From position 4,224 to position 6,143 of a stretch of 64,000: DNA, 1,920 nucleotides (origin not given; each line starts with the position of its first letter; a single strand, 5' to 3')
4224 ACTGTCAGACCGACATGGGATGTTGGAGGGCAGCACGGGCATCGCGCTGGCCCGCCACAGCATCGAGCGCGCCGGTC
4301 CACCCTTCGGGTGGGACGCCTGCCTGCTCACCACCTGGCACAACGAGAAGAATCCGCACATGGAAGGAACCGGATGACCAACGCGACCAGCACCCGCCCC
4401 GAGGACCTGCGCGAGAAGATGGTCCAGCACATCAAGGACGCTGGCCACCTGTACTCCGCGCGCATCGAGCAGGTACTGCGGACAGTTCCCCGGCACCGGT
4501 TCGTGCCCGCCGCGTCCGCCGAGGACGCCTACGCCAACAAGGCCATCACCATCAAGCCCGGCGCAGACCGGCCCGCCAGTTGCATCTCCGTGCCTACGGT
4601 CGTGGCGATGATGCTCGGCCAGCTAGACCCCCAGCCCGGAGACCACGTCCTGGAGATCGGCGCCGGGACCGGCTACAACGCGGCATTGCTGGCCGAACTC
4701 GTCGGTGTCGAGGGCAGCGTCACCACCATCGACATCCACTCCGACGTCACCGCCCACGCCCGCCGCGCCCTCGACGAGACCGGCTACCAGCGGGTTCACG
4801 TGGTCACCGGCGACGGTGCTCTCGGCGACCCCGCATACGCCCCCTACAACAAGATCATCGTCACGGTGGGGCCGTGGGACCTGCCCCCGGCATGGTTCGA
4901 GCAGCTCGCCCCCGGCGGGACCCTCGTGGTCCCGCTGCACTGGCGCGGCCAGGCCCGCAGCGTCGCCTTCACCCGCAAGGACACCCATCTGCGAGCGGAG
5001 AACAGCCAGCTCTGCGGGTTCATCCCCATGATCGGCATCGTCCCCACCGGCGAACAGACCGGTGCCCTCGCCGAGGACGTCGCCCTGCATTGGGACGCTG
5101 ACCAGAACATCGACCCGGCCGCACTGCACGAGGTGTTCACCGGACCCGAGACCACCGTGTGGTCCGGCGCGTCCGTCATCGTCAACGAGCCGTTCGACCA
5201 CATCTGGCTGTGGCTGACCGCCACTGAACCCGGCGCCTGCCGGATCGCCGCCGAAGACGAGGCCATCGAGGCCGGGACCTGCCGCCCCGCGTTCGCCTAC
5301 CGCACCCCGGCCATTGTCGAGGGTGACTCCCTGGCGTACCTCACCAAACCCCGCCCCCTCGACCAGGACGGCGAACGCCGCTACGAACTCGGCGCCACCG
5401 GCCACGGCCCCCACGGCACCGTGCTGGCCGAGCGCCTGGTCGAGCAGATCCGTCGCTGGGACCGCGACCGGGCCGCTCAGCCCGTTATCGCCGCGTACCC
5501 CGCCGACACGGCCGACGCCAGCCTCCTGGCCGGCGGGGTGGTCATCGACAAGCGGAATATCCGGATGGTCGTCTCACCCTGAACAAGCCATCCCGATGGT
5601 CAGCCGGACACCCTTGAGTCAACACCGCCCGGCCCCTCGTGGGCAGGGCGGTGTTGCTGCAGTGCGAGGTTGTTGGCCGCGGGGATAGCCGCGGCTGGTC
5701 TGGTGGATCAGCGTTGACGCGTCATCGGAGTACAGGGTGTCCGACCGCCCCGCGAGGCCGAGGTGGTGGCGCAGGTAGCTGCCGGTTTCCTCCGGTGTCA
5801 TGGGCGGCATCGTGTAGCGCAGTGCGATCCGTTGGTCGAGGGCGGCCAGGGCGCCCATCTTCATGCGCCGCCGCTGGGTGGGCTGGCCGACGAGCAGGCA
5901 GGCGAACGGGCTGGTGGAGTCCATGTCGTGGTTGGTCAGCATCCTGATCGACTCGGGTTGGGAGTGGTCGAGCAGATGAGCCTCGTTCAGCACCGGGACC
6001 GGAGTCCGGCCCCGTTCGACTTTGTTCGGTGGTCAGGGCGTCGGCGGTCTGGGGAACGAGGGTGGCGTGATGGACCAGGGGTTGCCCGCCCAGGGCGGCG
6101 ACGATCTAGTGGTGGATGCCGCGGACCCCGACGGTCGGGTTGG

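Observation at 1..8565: Two different RiPP chemistries, each with its own PIMT-type O-methyltransferase, fused into one 8.5-kb island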

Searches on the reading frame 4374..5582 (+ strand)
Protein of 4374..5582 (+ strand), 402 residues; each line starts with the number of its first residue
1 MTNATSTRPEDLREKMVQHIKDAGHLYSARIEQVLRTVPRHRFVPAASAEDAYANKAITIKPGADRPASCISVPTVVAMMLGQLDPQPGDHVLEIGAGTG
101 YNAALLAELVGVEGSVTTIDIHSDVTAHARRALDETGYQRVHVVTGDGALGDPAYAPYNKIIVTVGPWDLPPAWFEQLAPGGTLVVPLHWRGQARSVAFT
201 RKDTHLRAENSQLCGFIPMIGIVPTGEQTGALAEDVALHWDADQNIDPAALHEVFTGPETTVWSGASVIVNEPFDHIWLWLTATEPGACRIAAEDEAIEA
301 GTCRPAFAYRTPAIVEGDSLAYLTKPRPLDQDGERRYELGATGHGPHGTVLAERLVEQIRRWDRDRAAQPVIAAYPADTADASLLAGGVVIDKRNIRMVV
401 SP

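Call 5: search_protein_families(library=pfam, proteins=[window:4374-5582:+], max_evalue=0.01)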
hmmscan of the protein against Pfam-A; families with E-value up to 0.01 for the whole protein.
window:4374-5582:+ (402 aa): 15 families
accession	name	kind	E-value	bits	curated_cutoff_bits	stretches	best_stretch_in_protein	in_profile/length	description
PF01135.25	PCMT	-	2.2e-46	158.7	20.3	1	14-220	4-206/210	Protein-L-isoaspartate(D-aspartate) O-methyltransferase (PCMT)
PF13649.12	Methyltransf_25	-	2.9e-08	34.7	27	1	92-149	1-56/97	Methyltransferase domain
PF13847.12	Methyltransf_31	-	5.6e-07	29.8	27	1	88-147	3-62/145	Methyltransferase domain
PF00398.26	RrnaAD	-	2.8e-05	23.8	24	1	74-148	16-85/263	Ribosomal RNA adenine dimethylase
PF08242.18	Methyltransf_12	-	0.00013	23.1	30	1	93-147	1-54/98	Methyltransferase domain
PF01209.24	Ubie_methyltran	-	0.00014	21.8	20.1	1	86-148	45-107/233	ubiE/COQ5 methyltransferase family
PF01189.24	Methyltr_RsmB-F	-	0.00035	20.7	27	1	84-149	4-69/199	16S rRNA methyltransferase RsmB/F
PF08241.18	Methyltransf_11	-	0.00057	20.9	21.2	1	93-147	1-50/95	Methyltransferase domain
PF02353.26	CMAS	-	0.00079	19.3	27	1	78-144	52-116/273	Mycolic acid cyclopropane synthetase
PF05175.20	MTS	-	0.00094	19.3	23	1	78-149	21-91/170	Methyltransferase small domain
PF08704.16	GCD14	-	0.002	18.3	26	0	77-142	29-95/247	tRNA methyltransferase complex GCD14 subunit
PF01596.23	Methyltransf_3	-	0.0023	17.7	22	1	91-147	47-104/204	O-methyltransferase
PF13679.12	Methyltransf_32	-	0.0043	17.5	27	1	77-143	13-84/143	Methyltransferase domain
PF13489.12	Methyltransf_23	-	0.0088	16.2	27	0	87-136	21-61/164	Methyltransferase domain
PF13578.12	Methyltransf_24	-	0.0098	17.2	26.3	0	93-146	1-55/105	Methyltransferase domain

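Call 6: search_protein_families(library=ncbifam, proteins=[window:4374-5582:+], max_evalue=0.01)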
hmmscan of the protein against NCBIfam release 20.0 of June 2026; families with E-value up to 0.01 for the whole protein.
window:4374-5582:+ (402 aa): 31 families (the best 25 are shown)
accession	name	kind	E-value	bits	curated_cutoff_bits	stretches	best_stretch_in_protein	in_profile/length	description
TIGR04364.1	methyltran_FxLD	equivalog_domain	6.7e-131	437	320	1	11-401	3-393/394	methyltransferase, FxLD system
NF001453.0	PRK00312.1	equivalog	1.6e-49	168.4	188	1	12-221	10-211/217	protein-L-isoaspartate(D-aspartate) O-methyltransferase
NF010549.0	PRK13942.1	equivalog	2.8e-47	161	282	1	13-221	7-209/215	protein-L-isoaspartate O-methyltransferase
TIGR04188.1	methyltr_grsp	subfamily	6.4e-43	147.5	380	1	61-204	80-222/363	ATP-grasp peptide maturase system methyltransferase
TIGR00080.1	pimt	equivalog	1.3e-39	136.3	159.05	1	13-221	7-210/216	protein-L-isoaspartate O-methyltransferase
NF010550.0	PRK13943.1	equivalog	5.5e-34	117.7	359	1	12-208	6-202/322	protein-L-isoaspartate O-methyltransferase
NF047649.1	MTase_UXPK_star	exception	4.8e-09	35.6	460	1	81-147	72-136/283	methyltransferase/UXPK-star double selenoprotein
NF041537.1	ArsM_AhpD_UU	exception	4.2e-08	32.4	510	1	87-149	75-137/345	arsenite methyltransferase/AhpD domain selenoprotein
TIGR02469.1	CbiT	equivalog_domain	9e-08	32.4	78.3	1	76-149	7-79/124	precorrin-6Y C5,15-methyltransferase (decarboxylating) subunit CbiT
NF008823.0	PRK11873.1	subfamily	9.3e-08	31.9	263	1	87-147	76-136/272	arsenite methyltransferase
NF041536.1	ArsM_DUF2284_UU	exception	1.7e-06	26.7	575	1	87-149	75-137/459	arsenite methyltransferase/DUF2284 domain selenoprotein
NF043040.1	corrin_prot_MT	hypoth_equivalog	5.7e-06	25.9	180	1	87-144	40-95/216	corrinoid protein-associated methyltransferase CpaM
TIGR00563.1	rsmB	equivalog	1.3e-05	24.5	269.05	1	81-149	238-306/437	16S rRNA (cytosine(967)-C(5))-methyltransferase RsmB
NF040538.1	methyl_ArsM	equivalog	6.7e-05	22.2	500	1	87-132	60-105/356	arsinothricin biosynthesis methyltransferase ArsM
TIGR00755.1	ksgA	equivalog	0.00017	21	171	1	75-149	16-85/256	16S rRNA (adenine(1518)-N(6)/adenine(1519)-N(6))-dimethyltransferase RsmA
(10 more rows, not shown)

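Call 8: find_related_loci(query=window:4374-5582:+, collection=genome_contigs, flank=10000)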
Query window:4374-5582:+ (402 aa) in genome_contigs; peptide patterns used: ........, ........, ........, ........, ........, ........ (x = any residue, [..] = any of these).
250 stretches matched a pattern; 48 encode a relative of the query (tblastn E <= 1e-3); 47 distinct loci.
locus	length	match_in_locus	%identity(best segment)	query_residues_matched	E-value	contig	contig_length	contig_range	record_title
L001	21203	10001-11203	83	1-402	0e+0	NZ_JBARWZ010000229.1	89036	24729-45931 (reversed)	MAG: Actinophytocola sp. isolate MFD04287_ilm_asm_bin1 k127_28211, whole genome shotgun sequence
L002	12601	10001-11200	84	1-400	0e+0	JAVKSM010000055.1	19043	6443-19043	MAG: Pseudonocardiaceae bacterium isolate PQ2_20S_bin_6 c_000000000200, whole genome shotgun sequence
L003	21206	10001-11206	82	1-402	0e+0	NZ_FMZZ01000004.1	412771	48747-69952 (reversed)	Actinokineospora iranica strain IBRC-M 10403, whole genome shotgun sequence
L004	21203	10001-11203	81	1-402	0e+0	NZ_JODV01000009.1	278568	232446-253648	Actinoalloteichus caeruleus strain NRRL B-2194 contig9.1, whole genome shotgun sequence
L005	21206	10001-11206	82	1-402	0e+0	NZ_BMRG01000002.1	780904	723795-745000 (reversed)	Saccharothrix coeruleofusca strain JCM 3313 sequence02, whole genome shotgun sequence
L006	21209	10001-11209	81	2-402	0e+0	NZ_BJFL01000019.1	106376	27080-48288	Gandjariella thermophila strain SL3-2-4 sequence019, whole genome shotgun sequence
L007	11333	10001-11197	81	2-400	0e+0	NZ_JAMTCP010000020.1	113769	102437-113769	Streptoalloteichus tenebrarius strain DSM 40477 LX15DRAFT_scaffold00020.20, whole genome shotgun sequence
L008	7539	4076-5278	80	1-402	0e+0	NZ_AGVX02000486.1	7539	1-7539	Actinoalloteichus spitiensis RMV-1378 Contig486, whole genome shotgun sequence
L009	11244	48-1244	81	2-400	0e+0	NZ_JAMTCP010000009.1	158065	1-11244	Streptoalloteichus tenebrarius strain DSM 40477 LX15DRAFT_scaffold00009.9, whole genome shotgun sequence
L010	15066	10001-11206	78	1-400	0e+0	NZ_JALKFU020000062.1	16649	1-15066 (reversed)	Frankia sp. AgKG'84/4 NODE_62_length_16649_cov_64.201545, whole genome shotgun sequence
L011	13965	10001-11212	78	1-402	0e+0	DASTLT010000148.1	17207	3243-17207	MAG TPA_asm: Pseudonocardiaceae bacterium isolate SMAG_U3193 k141_472569, whole genome shotgun sequence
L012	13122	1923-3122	74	1-401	0e+0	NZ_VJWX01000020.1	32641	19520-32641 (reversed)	Amycolatopsis rhizosphaerae strain TBRC 6029 NODE_20_length_32641_cov_5.504, whole genome shotgun sequence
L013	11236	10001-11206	72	1-401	0e+0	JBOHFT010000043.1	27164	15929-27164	MAG: Pseudonocardiaceae bacterium isolate SE1489_maxbin2.bin.3 NODE_90_length_27164_cov_2.598698, whole genome shotgun s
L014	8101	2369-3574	70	1-401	0e+0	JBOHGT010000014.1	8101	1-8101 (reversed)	MAG: Pseudonocardiaceae bacterium isolate SC-S_metawrap_bin.115 k127_6348190, whole genome shotgun sequence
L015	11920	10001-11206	69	1-401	1e-174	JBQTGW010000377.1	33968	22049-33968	MAG: Pseudonocardiales bacterium isolate SAR66 c_000000006188, whole genome shotgun sequence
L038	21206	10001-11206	45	1-401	2e-83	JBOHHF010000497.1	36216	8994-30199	MAG: Pseudonocardiaceae bacterium isolate M3-B1_maxbin2.bin.31 k127_276028, whole genome shotgun sequence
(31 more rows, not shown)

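Call 29: search_protein_families(library=ncbifam, proteins=[L038:5634-5789:+, L038:5800-8679:+, L038:8676-10001:+, L038:10001-11212:+, L038:11095-12312:+, L038:12362-13300:+, L038:13310-14197:+, L038:16306-17619:-, L038:17520-18563:-, L038:18505-18843:-], max_evalue=0.001)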
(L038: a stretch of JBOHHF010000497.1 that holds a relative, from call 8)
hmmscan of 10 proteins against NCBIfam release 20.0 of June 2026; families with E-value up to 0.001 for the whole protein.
L038:5634-5789:+ (51 aa): 0 families

L038:5800-8679:+ (959 aa): 1 family
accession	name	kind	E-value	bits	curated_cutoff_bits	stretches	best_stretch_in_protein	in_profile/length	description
TIGR03891.1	thiopep_ocin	subfamily_domain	7.9e-36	124.3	48.45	1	721-945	1-260/263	thiopeptide-type bacteriocin biosynthesis protein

L038:8676-10001:+ (441 aa): 3 families
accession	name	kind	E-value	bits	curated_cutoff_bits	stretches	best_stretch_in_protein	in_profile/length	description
TIGR03897.1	lanti_2_LanM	subfamily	4.1e-17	61.3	304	1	35-404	589-927/932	type 2 lanthipeptide synthetase LanM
NF038150.1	lanthi_synth_IV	equivalog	8.2e-15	54.2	650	1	24-362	492-797/851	class IV lanthionine synthetase LanL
NF038151.1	lanthi_synth_III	equivalog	3.7e-07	28.9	575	0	281-408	556-677/833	class III lanthionine synthetase LanKC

L038:10001-11212:+ (403 aa): 27 families (the best 25 are shown)
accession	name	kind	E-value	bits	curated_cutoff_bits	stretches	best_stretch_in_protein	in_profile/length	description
TIGR04364.1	methyltran_FxLD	equivalog_domain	5.4e-141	470.2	320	1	9-403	1-394/394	methyltransferase, FxLD system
TIGR04188.1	methyltr_grsp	subfamily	5.9e-44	150.9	380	1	61-227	78-244/363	ATP-grasp peptide maturase system methyltransferase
NF010549.0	PRK13942.1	equivalog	1.4e-41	142.4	282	1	16-223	10-208/215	protein-L-isoaspartate O-methyltransferase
NF001453.0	PRK00312.1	equivalog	2e-38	132.1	188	1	16-219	14-206/217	protein-L-isoaspartate(D-aspartate) O-methyltransferase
TIGR00080.1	pimt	equivalog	5e-35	121.3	159.05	1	12-214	6-200/216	protein-L-isoaspartate O-methyltransferase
NF010550.0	PRK13943.1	equivalog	1.8e-31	109.4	359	1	29-223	21-214/322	protein-L-isoaspartate O-methyltransferase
NF041537.1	ArsM_AhpD_UU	exception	2e-10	40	510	1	87-189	73-174/345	arsenite methyltransferase/AhpD domain selenoprotein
NF047649.1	MTase_UXPK_star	exception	1.2e-08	34.4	460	1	87-161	74-148/283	methyltransferase/UXPK-star double selenoprotein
TIGR02469.1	CbiT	equivalog_domain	1.9e-07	31.4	78.3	1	77-189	6-121/124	precorrin-6Y C5,15-methyltransferase (decarboxylating) subunit CbiT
NF041536.1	ArsM_DUF2284_UU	exception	2.5e-07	29.4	575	1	88-185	74-170/459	arsenite methyltransferase/DUF2284 domain selenoprotein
NF001240.0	PRK00216.1-1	equivalog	2.6e-07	30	378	1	81-168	54-142/251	bifunctional demethylmenaquinone methyltransferase/2-methoxy-6-polyprenyl-1,4-benzoquinol methylase UbiE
NF008823.0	PRK11873.1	subfamily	1.3e-06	28.1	263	1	87-146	74-133/272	arsenite methyltransferase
NF040538.1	methyl_ArsM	equivalog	5.8e-06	25.7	500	1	88-129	59-100/356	arsinothricin biosynthesis methyltransferase ArsM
NF043040.1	corrin_prot_MT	hypoth_equivalog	7.1e-06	25.6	180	1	71-165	23-116/216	corrinoid protein-associated methyltransferase CpaM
NF005640.0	PRK07402.1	equivalog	1.7e-05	24.4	219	1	66-188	22-143/200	precorrin-6Y C5,15-methyltransferase subunit CbiT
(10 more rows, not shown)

L038:11095-12312:+ (405 aa): 0 families

L038:12362-13300:+ (312 aa): 8 families
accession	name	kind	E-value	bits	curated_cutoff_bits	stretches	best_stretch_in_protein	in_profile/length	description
TIGR04364.1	methyltran_FxLD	equivalog_domain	4.8e-102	342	320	1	1-311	86-394/394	methyltransferase, FxLD system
TIGR04188.1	methyltr_grsp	subfamily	6e-28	98.2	380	1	2-177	112-284/363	ATP-grasp peptide maturase system methyltransferase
NF010549.0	PRK13942.1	equivalog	5.7e-26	91.3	282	1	2-131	82-210/215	protein-L-isoaspartate O-methyltransferase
NF001453.0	PRK00312.1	equivalog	2.9e-24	85.9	188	1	2-130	85-211/217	protein-L-isoaspartate(D-aspartate) O-methyltransferase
NF010550.0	PRK13943.1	equivalog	6.3e-22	78.1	359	1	2-108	85-191/322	protein-L-isoaspartate O-methyltransferase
TIGR00080.1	pimt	equivalog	9.3e-21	74.6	159.05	1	2-128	82-208/216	protein-L-isoaspartate O-methyltransferase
NF041537.1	ArsM_AhpD_UU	exception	8.7e-06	24.7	510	1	2-93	81-178/345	arsenite methyltransferase/AhpD domain selenoprotein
NF047649.1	MTase_UXPK_star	exception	0.00039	19.5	460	1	2-69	82-150/283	methyltransferase/UXPK-star double selenoprotein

L038:13310-14197:+ (295 aa): 1 family
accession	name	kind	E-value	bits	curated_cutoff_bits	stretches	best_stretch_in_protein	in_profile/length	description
NF033551.1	transpos_IS1182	equivalog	3.6e-39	135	270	1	57-269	278-485/488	IS1182 family transposase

L038:16306-17619:- (437 aa): 19 families
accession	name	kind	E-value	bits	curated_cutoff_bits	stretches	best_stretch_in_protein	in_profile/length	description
TIGR04188.1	methyltr_grsp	subfamily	2.6e-112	375.8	380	1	49-413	1-362/363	ATP-grasp peptide maturase system methyltransferase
TIGR04364.1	methyltran_FxLD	equivalog_domain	4e-36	124.9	320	1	107-250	41-181/394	methyltransferase, FxLD system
NF001453.0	PRK00312.1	equivalog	8.7e-32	110.4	188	1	137-248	65-175/217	protein-L-isoaspartate(D-aspartate) O-methyltransferase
NF010549.0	PRK13942.1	equivalog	3.1e-26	92.2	282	1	140-248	65-175/215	protein-L-isoaspartate O-methyltransferase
TIGR00080.1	pimt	equivalog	6.8e-23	81.6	159.05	1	137-249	62-176/216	protein-L-isoaspartate O-methyltransferase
NF010550.0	PRK13943.1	equivalog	2.2e-22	79.7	359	1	108-250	43-180/322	protein-L-isoaspartate O-methyltransferase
NF045667.1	MTase_DVU1556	equivalog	1.5e-07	31.1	155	1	140-247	10-118/213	DVU_1556 family methyltransferase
NF043040.1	corrin_prot_MT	hypoth_equivalog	7e-07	28.9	180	1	146-227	36-118/216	corrinoid protein-associated methyltransferase CpaM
NF011530.0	PRK14968.1-4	equivalog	8.9e-07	28.4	243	1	149-194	36-80/202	putative methyltransferase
NF001790.0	PRK00517.3-3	equivalog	1.7e-06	27.6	269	1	144-247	115-222/262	50S ribosomal protein L11 methyltransferase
NF001785.0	PRK00517.2-2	equivalog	8.9e-06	25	188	1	139-225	133-217/282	50S ribosomal protein L11 methyltransferase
TIGR03534.1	RF_mod_PrmC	equivalog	4.4e-05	23.1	199.1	1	143-224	79-161/253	peptide chain release factor N(5)-glutamine methyltransferase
NF011529.0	PRK14968.1-3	equivalog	0.00011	21.7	162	1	144-194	26-74/198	putative methyltransferase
TIGR00537.1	hemK_rel_arch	hypoth_equivalog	0.00018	21.2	87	1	143-194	10-59/179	HemK2/MTQ2 family protein methyltransferase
NF002463.0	PRK01683.1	equivalog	0.0003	20.5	297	1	145-202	24-81/258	trans-aconitate 2-methyltransferase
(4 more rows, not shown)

L038:17520-18563:- (347 aa): 4 families
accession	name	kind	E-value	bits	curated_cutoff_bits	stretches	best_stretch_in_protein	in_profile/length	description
TIGR04187.1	GRASP_SAV_5884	subfamily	1.3e-96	323.5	350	1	23-341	2-311/312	ATP-grasp ribosomal peptide maturase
TIGR04185.1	ATPgraspMvdC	equivalog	4e-43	147.8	425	1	25-341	3-316/318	MvdC family ATP-grasp ribosomal peptide maturase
TIGR04184.1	ATPgraspMvdD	equivalog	5.5e-43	147.3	475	1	24-341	2-319/321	MvdD family ATP-grasp ribosomal peptide maturase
TIGR04192.1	GRASP_w_spasm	equivalog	8.5e-17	61.4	230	1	23-328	1-305/318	grasp-with-spasm system ATP-grasp peptide maturase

L038:18505-18843:- (112 aa): 1 family
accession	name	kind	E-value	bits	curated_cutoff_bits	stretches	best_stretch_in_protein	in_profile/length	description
TIGR04186.1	GRASP_targ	domain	6.9e-06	26.1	25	1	41-102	2-65/72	putative ATP-grasp-modified RiPP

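Call 55: search_solved_structures(query=window:4374-5582:+, max_evalue=0.00001)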
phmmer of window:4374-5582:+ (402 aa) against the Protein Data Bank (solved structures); distinct sequences matched with E-value up to 0.00001: 11.
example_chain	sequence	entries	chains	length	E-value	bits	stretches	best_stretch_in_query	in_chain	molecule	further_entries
4o29_A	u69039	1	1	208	1.5e-28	103.2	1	14-195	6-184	Protein-L-isoaspartate O-methyltransferase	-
2yxe_A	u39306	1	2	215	1.7e-28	103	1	11-221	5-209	Protein-L-isoaspartate O-methyltransferase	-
1jg1_A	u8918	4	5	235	1.2e-27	100.2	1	16-221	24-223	protein-L-isoaspartate O-methyltransferase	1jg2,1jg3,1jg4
1dl5_A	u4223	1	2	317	1.5e-26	96.6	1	13-207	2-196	PROTEIN-L-ISOASPARTATE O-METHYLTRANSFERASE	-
4l7v_A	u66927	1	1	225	5.4e-20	75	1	14-220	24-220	Protein-L-isoaspartate O-methyltransferase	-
3lbf_A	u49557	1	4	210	6.4e-20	74.8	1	28-194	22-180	Protein-L-isoaspartate O-methyltransferase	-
8qby_t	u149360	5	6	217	3.2e-15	59.3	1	30-188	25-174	Protein-L-isoaspartate O-methyltransferase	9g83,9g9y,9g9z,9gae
1vbf_A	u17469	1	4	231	5.1e-15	58.6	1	31-189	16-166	231aa long hypothetical protein-L-isoaspartate O-methyltransferase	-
1r18_A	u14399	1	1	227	3.6e-12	49.2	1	14-217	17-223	Protein-L-isoaspartate(D-aspartate)-O-methyltransferase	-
1i1n_A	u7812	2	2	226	2.7e-10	43.1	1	70-192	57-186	PROTEIN-L-ISOASPARTATE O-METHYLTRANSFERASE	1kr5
9oma_A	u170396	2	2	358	2.4e-08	36.6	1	13-134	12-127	Protein-L-isoaspartate O-methyltransferase domain-containing protein 1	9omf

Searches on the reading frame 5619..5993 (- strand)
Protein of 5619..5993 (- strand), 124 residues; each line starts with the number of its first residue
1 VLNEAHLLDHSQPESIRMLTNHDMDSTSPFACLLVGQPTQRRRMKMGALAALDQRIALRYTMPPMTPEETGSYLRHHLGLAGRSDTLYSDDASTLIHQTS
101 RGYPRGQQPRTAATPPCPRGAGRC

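Call 5: search_protein_families(library=pfam, proteins=[window:5619-5993:-], max_evalue=0.01)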
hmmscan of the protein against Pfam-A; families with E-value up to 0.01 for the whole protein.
window:5619-5993:- (124 aa): 0 families

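Call 6: search_protein_families(library=ncbifam, proteins=[window:5619-5993:-], max_evalue=0.01)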
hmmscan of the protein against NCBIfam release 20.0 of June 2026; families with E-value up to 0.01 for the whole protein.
window:5619-5993:- (124 aa): 1 family
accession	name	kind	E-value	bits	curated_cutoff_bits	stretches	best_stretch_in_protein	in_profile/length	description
TIGR03015.1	pepcterm_ATPase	hypoth_equivalog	1.4e-19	70.6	324.5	1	2-105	129-233/269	XrtA/PEP-CTERM system-associated ATPase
